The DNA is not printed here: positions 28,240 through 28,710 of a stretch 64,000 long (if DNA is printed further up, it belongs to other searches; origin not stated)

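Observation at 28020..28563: Orphan Flp (type IVb) pilin in a strongly AT-rich islet after the his operon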

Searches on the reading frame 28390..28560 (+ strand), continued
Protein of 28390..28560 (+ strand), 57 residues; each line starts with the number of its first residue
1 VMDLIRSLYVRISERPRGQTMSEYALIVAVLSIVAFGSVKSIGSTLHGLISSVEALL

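Call 38: search_solved_structures(query=A3, max_evalue=1, show_alignments=2)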
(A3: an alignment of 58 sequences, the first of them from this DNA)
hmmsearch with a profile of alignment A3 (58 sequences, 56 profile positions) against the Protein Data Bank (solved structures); distinct sequences matched with E-value up to 1: 2.
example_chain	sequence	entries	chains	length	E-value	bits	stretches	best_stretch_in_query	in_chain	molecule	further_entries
8u1k_A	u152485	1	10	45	5.2e-07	32.4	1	22-54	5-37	PilA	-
8u2b_A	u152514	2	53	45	2.6e-06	30.2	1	22-52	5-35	Flp family type IVb pilin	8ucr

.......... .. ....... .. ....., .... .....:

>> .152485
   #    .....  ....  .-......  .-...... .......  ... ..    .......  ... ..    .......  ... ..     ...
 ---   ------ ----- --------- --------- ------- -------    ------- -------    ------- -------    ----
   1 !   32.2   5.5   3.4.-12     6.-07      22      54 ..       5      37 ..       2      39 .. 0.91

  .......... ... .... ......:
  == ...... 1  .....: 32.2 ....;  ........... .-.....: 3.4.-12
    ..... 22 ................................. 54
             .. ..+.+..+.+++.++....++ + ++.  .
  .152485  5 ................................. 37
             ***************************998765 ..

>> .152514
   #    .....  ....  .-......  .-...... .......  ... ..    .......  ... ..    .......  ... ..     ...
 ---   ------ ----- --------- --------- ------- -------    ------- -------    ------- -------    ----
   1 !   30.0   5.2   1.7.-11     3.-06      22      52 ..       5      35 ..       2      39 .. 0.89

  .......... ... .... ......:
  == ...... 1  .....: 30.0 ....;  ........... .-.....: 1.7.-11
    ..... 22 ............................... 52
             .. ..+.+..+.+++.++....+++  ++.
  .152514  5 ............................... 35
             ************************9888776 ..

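Call 39: find_homologous_proteins(query=L028:15521-16918:+, max_evalue=1e-100)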
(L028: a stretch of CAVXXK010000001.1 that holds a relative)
Query L028:15521-16918:+ (465 aa): 7995 proteins with E <= 1e-100 among 8000 candidates; the best 120 are listed.
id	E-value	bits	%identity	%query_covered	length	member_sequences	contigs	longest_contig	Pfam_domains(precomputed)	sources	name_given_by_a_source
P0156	4.2e-281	950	95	98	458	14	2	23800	PF00437.27,PF27713.1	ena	-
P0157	3.9e-279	944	95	98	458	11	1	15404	PF00437.27,PF27713.1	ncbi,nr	ncbi:MAG TPA: TadA family conjugal transfer-associated ATPase [Candidatus Binataceae bacterium]|nr:T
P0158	3.3e-278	941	94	98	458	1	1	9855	PF00437.27,PF27713.1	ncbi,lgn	-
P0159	2.7e-276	934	94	98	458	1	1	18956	PF00437.27,PF27713.1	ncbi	ncbi:MAG: TadA family conjugal transfer-associated ATPase [Candidatus Binataceae bacterium]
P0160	9.1e-271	916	91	98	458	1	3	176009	PF00437.27,PF27713.1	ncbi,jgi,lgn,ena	jgi:pilus assembly protein CpaF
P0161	3.6e-270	914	91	98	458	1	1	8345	PF00437.27,PF27713.1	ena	-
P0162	6.5e-264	894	89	98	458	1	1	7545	PF00437.27,PF27713.1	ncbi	-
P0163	1.7e-254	863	86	98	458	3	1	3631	PF00437.27,PF27713.1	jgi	jgi:pilus assembly protein CpaF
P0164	1.9e-254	862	86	98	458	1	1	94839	PF00437.27,PF27713.1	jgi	jgi:pilus assembly protein CpaF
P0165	1.2e-253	860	86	98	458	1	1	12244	PF00437.27,PF27713.1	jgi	jgi:pilus assembly protein CpaF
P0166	4.0e-253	858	86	98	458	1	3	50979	PF00437.27,PF27713.1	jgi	jgi:pilus assembly protein CpaF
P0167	5.5e-253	858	85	97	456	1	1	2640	PF00437.27,PF27713.1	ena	-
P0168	2.0e-252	856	85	98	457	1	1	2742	PF00437.27,PF27713.1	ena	-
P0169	2.2e-252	856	85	98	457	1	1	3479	PF00437.27,PF27713.1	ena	-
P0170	3.0e-252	855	85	98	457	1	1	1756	PF00437.27,PF27713.1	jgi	-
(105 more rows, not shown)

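Call 40: list_cluster_members(proteins=[P0005, P0160, P0004])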
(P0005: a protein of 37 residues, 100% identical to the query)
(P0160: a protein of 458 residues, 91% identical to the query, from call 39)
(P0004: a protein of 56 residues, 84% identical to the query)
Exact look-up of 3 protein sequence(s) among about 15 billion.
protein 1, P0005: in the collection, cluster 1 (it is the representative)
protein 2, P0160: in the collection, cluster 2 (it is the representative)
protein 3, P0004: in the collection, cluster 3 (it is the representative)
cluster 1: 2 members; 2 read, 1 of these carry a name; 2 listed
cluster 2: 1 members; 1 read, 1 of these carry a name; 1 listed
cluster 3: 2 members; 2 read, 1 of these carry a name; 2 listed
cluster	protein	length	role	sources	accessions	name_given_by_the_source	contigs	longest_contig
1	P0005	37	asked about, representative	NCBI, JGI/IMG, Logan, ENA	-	Flp pilus assembly pilin Flp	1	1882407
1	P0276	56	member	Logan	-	-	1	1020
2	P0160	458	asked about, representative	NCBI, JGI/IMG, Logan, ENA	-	pilus assembly protein CpaF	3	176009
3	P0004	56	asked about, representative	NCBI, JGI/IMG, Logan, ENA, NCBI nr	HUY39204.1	MAG TPA: Flp family type IVb pilin [Candidatus Binataceae bacterium] | Flp family type IVb pilin [Candidatus Binataceae bacterium]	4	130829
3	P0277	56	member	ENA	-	-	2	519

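Call 41: find_encoding_contigs(protein=P0160, flank=10000, max_places=4)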
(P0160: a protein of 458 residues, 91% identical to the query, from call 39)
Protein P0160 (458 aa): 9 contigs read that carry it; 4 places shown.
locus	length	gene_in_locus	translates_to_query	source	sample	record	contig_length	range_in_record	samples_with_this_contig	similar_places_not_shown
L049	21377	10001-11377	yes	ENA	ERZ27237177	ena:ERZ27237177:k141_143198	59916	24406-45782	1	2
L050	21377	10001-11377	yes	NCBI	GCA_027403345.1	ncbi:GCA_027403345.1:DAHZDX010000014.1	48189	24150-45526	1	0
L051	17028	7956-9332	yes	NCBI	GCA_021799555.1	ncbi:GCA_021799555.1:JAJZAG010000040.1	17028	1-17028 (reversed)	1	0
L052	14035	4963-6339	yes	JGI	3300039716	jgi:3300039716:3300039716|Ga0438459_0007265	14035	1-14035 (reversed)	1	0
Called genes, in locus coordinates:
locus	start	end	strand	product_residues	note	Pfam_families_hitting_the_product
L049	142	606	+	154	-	PF00190:Cupin_1, PF12973:Cupin_7 (weak), PF07883:Cupin_2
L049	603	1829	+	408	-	PF00083:Sugar_tr, PF07690:MFS_1, PF06779:MFS_4 (weak), PF00083:Sugar_tr, PF07690:MFS_1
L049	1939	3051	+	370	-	PF00296:Bac_luciferase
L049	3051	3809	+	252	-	PF06314:ADC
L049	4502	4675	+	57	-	PF04964:Flp_Fap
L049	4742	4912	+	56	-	PF04964:Flp_Fap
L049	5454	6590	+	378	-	PF08666:SAF (weak), PF16976:RcpC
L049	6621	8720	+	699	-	PF13629:T2SS-T3SS_pil_N, PF00263:Secretin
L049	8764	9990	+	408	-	PF13614:AAA_31 (weak)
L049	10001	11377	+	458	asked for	PF00437:T2SSE, PF27713:UCP018868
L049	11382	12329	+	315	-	PF00482:T2SSF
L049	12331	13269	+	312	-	PF00482:T2SSF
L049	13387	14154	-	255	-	PF00106:adh_short, PF01370:Epimerase (weak), PF03435:Sacchrp_dh_NADP (faint), PF08659:KR, PF13561:adh_short_C2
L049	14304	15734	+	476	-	PF11794:HpaB_N, PF03241:HpaB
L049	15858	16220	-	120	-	PF00903:Glyoxalase, PF13669:Glyoxalase_4 (weak), PF18029:Glyoxalase_6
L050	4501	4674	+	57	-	PF04964:Flp_Fap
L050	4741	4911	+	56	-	PF04964:Flp_Fap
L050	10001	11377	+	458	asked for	PF00437:T2SSE, PF27713:UCP018868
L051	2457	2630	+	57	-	PF04964:Flp_Fap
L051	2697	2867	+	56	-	PF04964:Flp_Fap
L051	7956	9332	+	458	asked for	PF00437:T2SSE, PF27713:UCP018868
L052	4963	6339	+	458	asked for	PF00437:T2SSE, PF27713:UCP018868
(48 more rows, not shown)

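Call 59: list_cluster_members(proteins=[P0156, P0157, P0158, P0159, P0161, P0162])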
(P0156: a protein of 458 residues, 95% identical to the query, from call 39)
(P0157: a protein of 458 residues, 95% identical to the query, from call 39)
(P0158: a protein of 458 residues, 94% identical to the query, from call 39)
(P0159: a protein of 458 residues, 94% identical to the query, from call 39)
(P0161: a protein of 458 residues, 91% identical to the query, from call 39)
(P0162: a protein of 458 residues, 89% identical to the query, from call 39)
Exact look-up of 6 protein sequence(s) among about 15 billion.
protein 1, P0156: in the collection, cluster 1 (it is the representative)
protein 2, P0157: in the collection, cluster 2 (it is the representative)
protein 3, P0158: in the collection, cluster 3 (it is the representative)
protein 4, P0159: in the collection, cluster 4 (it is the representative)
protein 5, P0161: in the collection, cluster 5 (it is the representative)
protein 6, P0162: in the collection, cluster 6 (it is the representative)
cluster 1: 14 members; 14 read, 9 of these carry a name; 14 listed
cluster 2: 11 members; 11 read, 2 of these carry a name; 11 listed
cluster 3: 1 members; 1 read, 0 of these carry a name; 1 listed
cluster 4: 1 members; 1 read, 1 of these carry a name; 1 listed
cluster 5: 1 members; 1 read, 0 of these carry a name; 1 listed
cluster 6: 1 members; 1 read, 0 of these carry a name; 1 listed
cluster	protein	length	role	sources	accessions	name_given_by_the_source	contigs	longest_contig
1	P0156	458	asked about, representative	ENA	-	-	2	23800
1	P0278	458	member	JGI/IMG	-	pilus assembly protein CpaF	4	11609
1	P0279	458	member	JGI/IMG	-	pilus assembly protein CpaF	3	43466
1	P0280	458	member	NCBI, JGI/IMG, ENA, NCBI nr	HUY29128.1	MAG TPA: TadA family conjugal transfer-associated ATPase [Candidatus Binataceae bacterium] | TadA family conjugal transfer-associated ATPase [Candidatus Binataceae bacterium]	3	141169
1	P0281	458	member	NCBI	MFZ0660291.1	MAG: CpaF family protein [Candidatus Binataceae bacterium]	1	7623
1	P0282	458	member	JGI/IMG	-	pilus assembly protein CpaF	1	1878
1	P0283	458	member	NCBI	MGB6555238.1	MAG: CpaF family protein [Candidatus Binataceae bacterium]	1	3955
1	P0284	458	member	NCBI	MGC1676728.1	MAG: TadA family conjugal transfer-associated ATPase [Candidatus Binataceae bacterium]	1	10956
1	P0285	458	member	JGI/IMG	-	pilus assembly protein CpaF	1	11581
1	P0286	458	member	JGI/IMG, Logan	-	pilus assembly protein CpaF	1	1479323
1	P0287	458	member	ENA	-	-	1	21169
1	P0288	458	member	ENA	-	-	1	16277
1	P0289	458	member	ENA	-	-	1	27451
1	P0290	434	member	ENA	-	-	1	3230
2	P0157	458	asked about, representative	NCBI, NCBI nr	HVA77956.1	MAG TPA: TadA family conjugal transfer-associated ATPase [Candidatus Binataceae bacterium] | TadA family conjugal transfer-associated ATPase [Candidatus Binataceae bacterium]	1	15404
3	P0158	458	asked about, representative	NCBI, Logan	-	-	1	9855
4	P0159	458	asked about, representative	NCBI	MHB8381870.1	MAG: TadA family conjugal transfer-associated ATPase [Candidatus Binataceae bacterium]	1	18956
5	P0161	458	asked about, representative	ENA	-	-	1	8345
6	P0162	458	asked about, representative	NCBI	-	-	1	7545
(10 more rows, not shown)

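Call 60: find_homologous_proteins(query=L028:10944-12083:+, max_evalue=1e-60)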
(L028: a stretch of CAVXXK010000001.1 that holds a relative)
Query L028:10944-12083:+ (379 aa): 1064 proteins with E <= 1e-60 among 8000 candidates; the best 120 are listed.
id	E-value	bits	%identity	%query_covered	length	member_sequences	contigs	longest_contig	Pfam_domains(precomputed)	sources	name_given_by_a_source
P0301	1.0e-224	763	96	100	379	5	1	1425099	PF08666.18,PF16976.11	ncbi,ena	-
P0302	5.0e-213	725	91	100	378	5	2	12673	PF08666.18,PF16976.11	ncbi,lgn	ncbi:MAG: Flp pilus assembly protein CpaB [Candidatus Binataceae bacterium]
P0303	5.4e-210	715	90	100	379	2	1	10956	PF08666.18,PF16976.11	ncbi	ncbi:MAG: Flp pilus assembly protein CpaB [Candidatus Binataceae bacterium]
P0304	2.1e-207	706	90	100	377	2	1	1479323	PF08666.18,PF16976.11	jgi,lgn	jgi:pilus assembly protein CpaB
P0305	2.4e-202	690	88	100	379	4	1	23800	PF08666.18,PF16976.11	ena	-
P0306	3.2e-201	686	88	100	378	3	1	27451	PF08666.18,PF16976.11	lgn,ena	-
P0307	3.5e-191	653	84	100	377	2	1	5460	PF08666.18,PF16976.11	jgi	jgi:pilus assembly protein CpaB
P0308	7.6e-190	649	85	100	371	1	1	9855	PF08666.18,PF16976.11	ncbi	-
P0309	2.2e-184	631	82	100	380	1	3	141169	PF08666.18,PF16976.11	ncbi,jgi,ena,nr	ncbi:MAG TPA: Flp pilus assembly protein CpaB [Candidatus Binataceae bacterium]|nr:Flp pilus assembl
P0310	1.1e-183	628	82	100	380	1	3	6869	PF08666.18,PF16976.11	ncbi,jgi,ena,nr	ncbi:MAG TPA: Flp pilus assembly protein CpaB [Candidatus Binataceae bacterium]|nr:Flp pilus assembl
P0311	3.2e-182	623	80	100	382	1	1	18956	PF16976.11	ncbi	ncbi:MAG: Flp pilus assembly protein CpaB [Candidatus Binataceae bacterium]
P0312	1.4e-177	608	78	100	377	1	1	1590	PF08666.18,PF16976.11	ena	-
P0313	7.4e-173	593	77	100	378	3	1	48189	PF08666.18,PF16976.11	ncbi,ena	-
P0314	3.8e-161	554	89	79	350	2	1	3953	PF08666.18,PF16976.11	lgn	-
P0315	5.0e-161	554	74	100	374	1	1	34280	PF08666.18,PF16976.11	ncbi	-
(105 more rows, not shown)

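Call 61: find_encoding_contigs(protein=P0304, flank=10000, max_places=4)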
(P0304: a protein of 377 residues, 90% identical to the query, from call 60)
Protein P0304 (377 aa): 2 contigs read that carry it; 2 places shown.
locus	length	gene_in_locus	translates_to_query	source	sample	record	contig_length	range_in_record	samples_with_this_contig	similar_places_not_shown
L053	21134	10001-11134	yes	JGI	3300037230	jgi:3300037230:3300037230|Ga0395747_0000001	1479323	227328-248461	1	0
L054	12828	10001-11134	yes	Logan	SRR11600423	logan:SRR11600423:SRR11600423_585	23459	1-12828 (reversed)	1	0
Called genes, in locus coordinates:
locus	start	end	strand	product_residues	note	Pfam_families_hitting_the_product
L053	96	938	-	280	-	-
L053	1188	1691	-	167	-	-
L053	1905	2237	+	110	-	-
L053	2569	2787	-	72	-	-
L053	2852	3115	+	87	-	-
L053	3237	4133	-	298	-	PF00561:Abhydrolase_1, PF12146:Hydrolase_4 (weak), PF12697:Abhydrolase_6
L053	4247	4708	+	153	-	PF00190:Cupin_1 (weak), PF12973:Cupin_7 (weak), PF07883:Cupin_2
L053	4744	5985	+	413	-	PF00083:Sugar_tr, PF07690:MFS_1, PF00083:Sugar_tr, PF07690:MFS_1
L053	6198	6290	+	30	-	-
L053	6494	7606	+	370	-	PF00296:Bac_luciferase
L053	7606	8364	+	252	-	PF06314:ADC (weak)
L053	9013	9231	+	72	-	PF04964:Flp_Fap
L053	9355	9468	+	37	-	PF04964:Flp_Fap (weak)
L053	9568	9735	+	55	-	PF04964:Flp_Fap (weak)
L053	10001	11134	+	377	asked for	PF08666:SAF (weak), PF16976:RcpC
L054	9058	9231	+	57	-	PF04964:Flp_Fap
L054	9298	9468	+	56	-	PF04964:Flp_Fap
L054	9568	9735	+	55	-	PF04964:Flp_Fap (weak)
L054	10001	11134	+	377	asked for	PF08666:SAF (weak), PF16976:RcpC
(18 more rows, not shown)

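Call 74: predict_structure(alignment_id=A3)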
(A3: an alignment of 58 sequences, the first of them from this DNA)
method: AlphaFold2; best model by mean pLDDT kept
length: 56 residues; sequences in the alignment: 58
mean_pLDDT: 87.8   pTM: 0.48
mean pLDDT of the five models: 87.8, 85.8, 85.3, 83.6, 83.0
residues with pLDDT >= 90: 33; 70-90: 15; 50-70: 8; < 50: 0
segments of 3 or more residues with pLDDT < 50: none
pLDDT, mean of each block of 10 residues (from residue 1): 79 67 93 98 98 95
secondary structure, 60 per line:
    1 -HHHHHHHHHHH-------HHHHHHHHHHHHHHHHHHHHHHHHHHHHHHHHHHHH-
elements in order: H2-12 H20-55

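Call 76: fold_search(model_id=the predicted structure, library=pdb)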
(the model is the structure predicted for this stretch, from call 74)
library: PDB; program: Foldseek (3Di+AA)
matches with E <= 10: 0; with E <= 0.001: 0
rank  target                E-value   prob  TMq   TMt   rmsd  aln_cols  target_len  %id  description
